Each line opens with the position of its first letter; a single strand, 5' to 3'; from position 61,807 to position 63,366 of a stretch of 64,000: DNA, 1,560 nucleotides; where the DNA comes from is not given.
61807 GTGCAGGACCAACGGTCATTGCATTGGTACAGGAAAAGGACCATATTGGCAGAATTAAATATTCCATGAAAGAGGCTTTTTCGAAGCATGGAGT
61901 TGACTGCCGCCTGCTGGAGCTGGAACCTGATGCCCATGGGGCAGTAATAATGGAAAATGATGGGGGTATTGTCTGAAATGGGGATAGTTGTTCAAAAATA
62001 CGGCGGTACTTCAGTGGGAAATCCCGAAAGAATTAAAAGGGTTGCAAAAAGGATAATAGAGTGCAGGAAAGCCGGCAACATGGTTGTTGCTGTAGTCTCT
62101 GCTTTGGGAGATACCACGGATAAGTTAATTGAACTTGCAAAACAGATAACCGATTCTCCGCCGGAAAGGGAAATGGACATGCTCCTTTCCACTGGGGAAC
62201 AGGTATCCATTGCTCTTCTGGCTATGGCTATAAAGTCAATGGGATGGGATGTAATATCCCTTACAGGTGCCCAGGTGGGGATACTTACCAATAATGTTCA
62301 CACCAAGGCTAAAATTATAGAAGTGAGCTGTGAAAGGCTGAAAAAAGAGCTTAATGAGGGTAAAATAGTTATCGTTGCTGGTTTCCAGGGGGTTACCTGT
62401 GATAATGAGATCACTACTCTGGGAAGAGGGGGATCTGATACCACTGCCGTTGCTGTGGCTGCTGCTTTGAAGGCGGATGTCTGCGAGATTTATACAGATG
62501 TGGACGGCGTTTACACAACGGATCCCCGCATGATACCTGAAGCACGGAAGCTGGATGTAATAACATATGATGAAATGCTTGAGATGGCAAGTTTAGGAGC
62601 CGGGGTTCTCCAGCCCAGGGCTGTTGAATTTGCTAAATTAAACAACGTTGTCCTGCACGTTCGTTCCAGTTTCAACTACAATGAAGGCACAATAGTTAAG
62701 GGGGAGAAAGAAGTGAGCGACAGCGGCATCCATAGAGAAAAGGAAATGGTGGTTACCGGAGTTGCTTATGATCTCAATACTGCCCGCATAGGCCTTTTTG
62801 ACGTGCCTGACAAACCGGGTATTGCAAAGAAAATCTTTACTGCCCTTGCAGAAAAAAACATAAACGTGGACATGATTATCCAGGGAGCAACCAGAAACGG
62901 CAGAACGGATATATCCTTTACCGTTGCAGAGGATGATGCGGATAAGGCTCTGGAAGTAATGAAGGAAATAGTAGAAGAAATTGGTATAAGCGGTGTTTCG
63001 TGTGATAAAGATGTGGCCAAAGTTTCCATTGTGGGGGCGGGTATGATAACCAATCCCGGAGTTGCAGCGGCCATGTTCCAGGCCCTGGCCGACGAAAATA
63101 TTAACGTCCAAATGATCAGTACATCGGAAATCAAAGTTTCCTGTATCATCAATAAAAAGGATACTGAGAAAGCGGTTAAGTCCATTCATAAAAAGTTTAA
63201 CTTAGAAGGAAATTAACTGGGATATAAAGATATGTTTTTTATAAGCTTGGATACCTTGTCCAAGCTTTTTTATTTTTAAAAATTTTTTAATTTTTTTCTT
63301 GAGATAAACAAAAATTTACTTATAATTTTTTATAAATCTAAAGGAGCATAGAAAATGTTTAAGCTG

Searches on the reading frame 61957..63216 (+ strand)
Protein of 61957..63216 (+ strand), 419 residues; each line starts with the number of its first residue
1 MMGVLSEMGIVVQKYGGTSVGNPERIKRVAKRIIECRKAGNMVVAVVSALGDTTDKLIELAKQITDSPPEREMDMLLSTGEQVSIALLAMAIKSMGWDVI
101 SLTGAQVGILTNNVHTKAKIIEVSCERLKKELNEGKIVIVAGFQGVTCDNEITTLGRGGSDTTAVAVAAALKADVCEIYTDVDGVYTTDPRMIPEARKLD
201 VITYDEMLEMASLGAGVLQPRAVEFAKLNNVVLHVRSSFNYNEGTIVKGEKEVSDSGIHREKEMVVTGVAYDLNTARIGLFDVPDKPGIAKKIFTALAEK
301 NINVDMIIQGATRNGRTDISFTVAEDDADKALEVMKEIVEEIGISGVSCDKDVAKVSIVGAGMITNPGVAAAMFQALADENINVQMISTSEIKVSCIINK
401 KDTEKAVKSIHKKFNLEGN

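Call 89: find_encoding_contigs(protein=window:61957-63216:+, flank=10000, max_places=2)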
Protein window:61957-63216:+ (419 aa): 1 contig read that carries it; 1 place shown.
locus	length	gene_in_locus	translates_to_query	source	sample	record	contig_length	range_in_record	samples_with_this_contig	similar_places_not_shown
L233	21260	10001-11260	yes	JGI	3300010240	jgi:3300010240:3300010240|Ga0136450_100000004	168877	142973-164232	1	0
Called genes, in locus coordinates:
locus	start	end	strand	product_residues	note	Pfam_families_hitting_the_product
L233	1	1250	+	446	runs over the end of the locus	PF17820:PDZ_6, PF19238:Radical_SAM_2, PF04055:Radical_SAM (weak), PF04459:DUF512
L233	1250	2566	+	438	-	PF00009:GTP_EFTU, PF01926:MMR_HSR1, PF02421:FeoB_N, PF04548:AIG1, PF00009:GTP_EFTU, PF01926:MMR_HSR1, PF02421:FeoB_N, PF14714:KH_dom-like, +7 more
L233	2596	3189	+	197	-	PF02660:G3P_acyltransf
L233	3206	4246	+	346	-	PF01210:NAD_Gly3P_dh_N, PF02558:ApbA, PF02826:2-Hacid_dh_C (faint), PF03446:NAD_binding_2, PF03807:F420_oxidored, PF07479:NAD_Gly3P_dh_C, PF20618:GPD_NAD_C_bact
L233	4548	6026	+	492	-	PF09547:SpoIVA_ATPase, PF20438:SpoIVA_middle, PF20439:SpoIVA_C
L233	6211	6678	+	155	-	PF01842:ACT (weak), PF13291:ACT_4 (faint)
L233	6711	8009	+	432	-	PF03447:NAD_binding_3, PF00742:Homoserine_dh, PF01842:ACT, PF22629:ACT_AHAS_ss (weak)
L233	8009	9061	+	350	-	PF00291:PALP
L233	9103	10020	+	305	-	PF00288:GHMP_kinases_N, PF08544:GHMP_kinases_C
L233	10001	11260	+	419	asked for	PF00696:AA_kinase, PF22629:ACT_AHAS_ss (faint), PF01842:ACT, PF13291:ACT_4 (faint), PF22468:ACT_9, PF13840:ACT_7, PF01842:ACT (weak), PF22468:ACT_9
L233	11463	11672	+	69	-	-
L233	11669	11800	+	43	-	PF00990:GGDEF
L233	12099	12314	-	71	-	PF04070:DUF378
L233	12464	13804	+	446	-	PF07690:MFS_1, PF00083:Sugar_tr, PF07690:MFS_1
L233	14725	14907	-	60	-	-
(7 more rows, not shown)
